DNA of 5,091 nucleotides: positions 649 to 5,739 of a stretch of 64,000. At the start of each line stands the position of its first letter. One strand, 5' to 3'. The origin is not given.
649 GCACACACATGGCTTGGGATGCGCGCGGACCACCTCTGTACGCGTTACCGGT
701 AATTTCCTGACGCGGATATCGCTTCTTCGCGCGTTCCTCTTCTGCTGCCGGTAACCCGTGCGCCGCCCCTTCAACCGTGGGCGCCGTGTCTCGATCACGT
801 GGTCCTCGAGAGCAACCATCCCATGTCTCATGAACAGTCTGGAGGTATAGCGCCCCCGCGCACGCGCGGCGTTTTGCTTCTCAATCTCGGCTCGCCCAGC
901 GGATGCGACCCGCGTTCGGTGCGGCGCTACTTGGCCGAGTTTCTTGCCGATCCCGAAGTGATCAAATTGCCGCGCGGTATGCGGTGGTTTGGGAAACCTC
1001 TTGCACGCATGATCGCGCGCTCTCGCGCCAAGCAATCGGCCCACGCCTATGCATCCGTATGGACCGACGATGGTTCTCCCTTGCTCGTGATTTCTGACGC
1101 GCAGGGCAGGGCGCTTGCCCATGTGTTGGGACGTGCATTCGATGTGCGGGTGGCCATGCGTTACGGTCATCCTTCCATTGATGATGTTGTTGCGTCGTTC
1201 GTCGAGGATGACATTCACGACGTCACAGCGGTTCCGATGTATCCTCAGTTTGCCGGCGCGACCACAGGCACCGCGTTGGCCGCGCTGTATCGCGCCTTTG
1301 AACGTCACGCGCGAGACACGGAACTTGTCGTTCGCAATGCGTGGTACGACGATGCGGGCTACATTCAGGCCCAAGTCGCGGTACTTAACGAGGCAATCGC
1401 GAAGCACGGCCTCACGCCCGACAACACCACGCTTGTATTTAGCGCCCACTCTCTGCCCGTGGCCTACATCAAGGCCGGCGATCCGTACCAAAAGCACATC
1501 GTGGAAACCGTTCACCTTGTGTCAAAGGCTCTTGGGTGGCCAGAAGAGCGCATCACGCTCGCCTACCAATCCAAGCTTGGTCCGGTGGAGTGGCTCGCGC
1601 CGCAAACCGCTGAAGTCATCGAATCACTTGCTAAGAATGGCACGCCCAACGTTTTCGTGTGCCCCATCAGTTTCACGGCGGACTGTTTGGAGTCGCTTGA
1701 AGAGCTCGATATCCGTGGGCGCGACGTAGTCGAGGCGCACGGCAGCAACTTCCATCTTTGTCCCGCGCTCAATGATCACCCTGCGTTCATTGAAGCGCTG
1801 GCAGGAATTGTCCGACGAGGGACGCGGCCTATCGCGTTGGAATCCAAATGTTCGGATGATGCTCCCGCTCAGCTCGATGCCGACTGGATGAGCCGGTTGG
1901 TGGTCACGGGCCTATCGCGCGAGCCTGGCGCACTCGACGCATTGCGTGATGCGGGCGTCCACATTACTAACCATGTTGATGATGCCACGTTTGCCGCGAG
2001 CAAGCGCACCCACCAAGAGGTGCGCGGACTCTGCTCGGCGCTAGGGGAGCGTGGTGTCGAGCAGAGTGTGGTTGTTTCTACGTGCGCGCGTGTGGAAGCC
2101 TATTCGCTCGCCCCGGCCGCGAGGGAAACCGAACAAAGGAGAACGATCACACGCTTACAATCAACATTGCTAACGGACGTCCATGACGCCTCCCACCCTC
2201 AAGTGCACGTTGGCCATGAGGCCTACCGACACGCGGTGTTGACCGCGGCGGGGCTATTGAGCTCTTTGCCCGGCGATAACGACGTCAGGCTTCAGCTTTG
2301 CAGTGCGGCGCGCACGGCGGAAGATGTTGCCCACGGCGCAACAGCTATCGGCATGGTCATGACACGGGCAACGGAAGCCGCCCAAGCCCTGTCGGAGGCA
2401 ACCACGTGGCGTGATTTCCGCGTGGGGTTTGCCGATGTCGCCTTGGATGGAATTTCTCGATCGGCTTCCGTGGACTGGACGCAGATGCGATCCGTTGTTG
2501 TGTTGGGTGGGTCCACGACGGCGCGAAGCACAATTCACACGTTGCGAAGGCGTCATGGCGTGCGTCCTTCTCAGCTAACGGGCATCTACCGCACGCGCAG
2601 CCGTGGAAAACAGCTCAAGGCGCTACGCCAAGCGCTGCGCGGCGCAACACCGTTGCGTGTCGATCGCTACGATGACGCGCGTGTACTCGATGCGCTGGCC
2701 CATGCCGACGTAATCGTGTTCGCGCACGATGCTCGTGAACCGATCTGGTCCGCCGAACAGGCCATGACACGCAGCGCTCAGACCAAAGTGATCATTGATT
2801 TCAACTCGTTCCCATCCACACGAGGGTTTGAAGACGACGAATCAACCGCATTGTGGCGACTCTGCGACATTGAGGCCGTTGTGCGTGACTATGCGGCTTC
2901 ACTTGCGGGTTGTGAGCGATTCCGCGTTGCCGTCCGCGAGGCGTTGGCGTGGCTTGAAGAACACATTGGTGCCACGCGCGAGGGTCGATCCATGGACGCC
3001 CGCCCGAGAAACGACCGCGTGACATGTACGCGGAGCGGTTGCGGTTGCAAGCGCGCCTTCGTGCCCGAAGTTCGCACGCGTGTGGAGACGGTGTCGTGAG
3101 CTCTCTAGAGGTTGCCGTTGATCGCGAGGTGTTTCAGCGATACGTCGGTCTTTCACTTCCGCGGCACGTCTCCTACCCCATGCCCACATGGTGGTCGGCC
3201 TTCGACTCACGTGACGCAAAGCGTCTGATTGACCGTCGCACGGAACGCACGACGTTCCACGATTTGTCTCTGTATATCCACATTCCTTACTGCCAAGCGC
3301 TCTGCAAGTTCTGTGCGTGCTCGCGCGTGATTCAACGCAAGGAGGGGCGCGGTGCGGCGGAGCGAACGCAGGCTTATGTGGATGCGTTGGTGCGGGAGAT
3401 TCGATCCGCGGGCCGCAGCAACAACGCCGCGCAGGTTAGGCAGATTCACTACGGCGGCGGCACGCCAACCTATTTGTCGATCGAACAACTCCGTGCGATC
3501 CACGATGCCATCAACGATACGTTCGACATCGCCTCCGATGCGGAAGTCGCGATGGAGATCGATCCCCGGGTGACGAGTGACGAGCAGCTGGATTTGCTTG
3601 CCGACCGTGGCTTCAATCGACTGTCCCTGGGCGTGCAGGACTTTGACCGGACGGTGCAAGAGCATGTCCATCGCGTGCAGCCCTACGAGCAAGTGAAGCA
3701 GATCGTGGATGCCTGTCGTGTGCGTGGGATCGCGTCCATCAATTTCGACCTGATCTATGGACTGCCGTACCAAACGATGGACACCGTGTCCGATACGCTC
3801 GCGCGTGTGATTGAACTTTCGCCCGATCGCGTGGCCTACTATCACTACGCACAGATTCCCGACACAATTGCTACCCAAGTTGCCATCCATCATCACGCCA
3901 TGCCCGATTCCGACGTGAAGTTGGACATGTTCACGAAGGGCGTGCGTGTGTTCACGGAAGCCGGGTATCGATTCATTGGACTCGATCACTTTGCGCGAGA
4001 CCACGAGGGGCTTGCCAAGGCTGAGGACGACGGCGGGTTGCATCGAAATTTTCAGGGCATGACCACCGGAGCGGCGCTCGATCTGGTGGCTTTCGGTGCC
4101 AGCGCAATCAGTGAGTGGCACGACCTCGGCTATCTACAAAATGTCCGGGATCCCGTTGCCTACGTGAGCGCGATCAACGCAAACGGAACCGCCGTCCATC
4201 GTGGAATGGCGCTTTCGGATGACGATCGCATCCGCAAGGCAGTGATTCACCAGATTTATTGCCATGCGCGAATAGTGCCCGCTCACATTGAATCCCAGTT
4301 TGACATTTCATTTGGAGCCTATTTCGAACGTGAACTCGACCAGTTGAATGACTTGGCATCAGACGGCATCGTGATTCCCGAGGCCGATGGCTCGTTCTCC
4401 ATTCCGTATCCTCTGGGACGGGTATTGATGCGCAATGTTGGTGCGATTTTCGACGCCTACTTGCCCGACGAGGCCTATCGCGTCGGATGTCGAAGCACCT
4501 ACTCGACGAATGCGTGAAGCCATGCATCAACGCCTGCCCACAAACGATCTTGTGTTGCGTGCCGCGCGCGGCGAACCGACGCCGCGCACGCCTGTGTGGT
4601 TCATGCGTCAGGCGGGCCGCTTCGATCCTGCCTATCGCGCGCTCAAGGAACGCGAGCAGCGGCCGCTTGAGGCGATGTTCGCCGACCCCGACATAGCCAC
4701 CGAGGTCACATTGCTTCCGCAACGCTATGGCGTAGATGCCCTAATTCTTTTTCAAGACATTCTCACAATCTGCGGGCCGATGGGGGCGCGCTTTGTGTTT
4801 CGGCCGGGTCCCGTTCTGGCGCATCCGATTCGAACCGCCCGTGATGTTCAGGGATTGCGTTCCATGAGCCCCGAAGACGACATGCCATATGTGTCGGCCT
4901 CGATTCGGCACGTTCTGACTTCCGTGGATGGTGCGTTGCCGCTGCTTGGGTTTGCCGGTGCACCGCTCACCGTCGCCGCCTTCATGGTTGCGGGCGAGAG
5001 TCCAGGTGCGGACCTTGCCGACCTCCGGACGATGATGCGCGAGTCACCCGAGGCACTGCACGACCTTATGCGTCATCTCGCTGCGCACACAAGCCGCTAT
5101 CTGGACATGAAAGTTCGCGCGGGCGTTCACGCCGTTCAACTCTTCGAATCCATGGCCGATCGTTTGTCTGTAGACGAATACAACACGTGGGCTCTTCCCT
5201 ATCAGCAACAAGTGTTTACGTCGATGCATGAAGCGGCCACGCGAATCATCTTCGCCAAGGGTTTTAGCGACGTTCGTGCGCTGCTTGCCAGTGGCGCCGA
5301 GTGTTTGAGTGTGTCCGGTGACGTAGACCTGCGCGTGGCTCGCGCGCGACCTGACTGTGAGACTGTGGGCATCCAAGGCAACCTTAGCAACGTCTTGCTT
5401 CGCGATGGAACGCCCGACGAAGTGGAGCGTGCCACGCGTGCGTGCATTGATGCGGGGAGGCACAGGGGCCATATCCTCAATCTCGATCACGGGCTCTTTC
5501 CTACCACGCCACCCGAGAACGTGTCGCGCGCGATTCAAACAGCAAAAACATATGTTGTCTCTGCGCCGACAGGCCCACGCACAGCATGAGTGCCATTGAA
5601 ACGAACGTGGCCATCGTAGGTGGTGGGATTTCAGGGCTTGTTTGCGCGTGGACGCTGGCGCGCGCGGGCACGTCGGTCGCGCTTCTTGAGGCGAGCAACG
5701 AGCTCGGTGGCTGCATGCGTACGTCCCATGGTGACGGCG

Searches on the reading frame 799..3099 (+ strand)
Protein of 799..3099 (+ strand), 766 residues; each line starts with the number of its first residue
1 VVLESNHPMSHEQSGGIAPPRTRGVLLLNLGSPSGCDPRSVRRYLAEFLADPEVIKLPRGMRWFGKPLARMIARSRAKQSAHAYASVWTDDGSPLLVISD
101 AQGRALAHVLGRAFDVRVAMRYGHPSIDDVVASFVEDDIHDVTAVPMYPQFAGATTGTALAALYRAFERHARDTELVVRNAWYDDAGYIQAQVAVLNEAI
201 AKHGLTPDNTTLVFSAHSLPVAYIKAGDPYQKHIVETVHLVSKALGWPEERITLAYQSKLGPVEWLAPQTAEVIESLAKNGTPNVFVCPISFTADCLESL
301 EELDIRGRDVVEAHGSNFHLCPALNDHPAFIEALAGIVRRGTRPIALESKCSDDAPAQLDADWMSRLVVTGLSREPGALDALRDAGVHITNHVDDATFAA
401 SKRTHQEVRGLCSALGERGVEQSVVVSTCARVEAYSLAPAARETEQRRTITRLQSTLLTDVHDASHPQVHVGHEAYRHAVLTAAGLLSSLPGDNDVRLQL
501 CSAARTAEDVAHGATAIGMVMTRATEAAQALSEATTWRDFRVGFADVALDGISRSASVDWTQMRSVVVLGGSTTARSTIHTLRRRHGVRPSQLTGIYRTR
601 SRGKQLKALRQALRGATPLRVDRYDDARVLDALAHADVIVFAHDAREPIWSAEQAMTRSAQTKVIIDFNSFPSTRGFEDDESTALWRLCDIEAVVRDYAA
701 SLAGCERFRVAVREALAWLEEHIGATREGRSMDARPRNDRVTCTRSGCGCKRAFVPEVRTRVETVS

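Call 48: search_protein_families(library=pfam, proteins=[window:799-3099:+], max_evalue=0.0001)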
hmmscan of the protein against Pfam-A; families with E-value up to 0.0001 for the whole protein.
window:799-3099:+ (766 aa): 2 families
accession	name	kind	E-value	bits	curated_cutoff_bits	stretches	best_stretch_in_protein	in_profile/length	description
PF00762.24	Ferrochelatase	-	2e-98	329.7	27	1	23-340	2-315/317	Ferrochelatase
PF05201.20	GlutR_N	-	2.2e-12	47.5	27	1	406-533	21-149/151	Glutamyl-tRNAGlu reductase, N-terminal domain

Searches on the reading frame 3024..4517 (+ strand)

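Call 48: search_protein_families(library=pfam, proteins=[window:3024-4517:+], max_evalue=0.0001)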
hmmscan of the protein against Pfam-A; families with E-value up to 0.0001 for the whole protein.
window:3024-4517:+ (497 aa): 1 family
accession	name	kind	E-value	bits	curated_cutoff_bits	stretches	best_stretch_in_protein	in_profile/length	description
PF04055.27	Radical_SAM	-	9.1e-24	84.9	29.5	1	84-260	1-164/166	Radical SAM superfamily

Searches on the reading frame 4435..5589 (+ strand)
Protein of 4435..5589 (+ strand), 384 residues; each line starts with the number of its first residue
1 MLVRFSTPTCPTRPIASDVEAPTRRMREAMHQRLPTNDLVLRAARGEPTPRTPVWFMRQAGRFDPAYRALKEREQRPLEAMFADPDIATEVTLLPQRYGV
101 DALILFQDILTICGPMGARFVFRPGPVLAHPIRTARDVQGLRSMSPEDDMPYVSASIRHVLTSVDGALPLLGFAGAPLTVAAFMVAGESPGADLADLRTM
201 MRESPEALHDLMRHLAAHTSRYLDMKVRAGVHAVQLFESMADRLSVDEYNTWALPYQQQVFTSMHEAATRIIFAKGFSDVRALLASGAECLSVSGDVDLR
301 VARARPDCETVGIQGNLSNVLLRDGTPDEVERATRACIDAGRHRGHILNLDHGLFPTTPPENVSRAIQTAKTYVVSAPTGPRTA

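Call 48: search_protein_families(library=pfam, proteins=[window:4435-5589:+], max_evalue=0.0001)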
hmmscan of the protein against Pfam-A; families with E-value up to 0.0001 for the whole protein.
window:4435-5589:+ (384 aa): 1 family
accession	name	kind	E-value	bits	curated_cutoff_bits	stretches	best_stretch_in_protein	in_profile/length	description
PF01208.23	URO-D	-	3.8e-88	296.2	23.9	1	36-373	2-346/346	Uroporphyrinogen decarboxylase (URO-D)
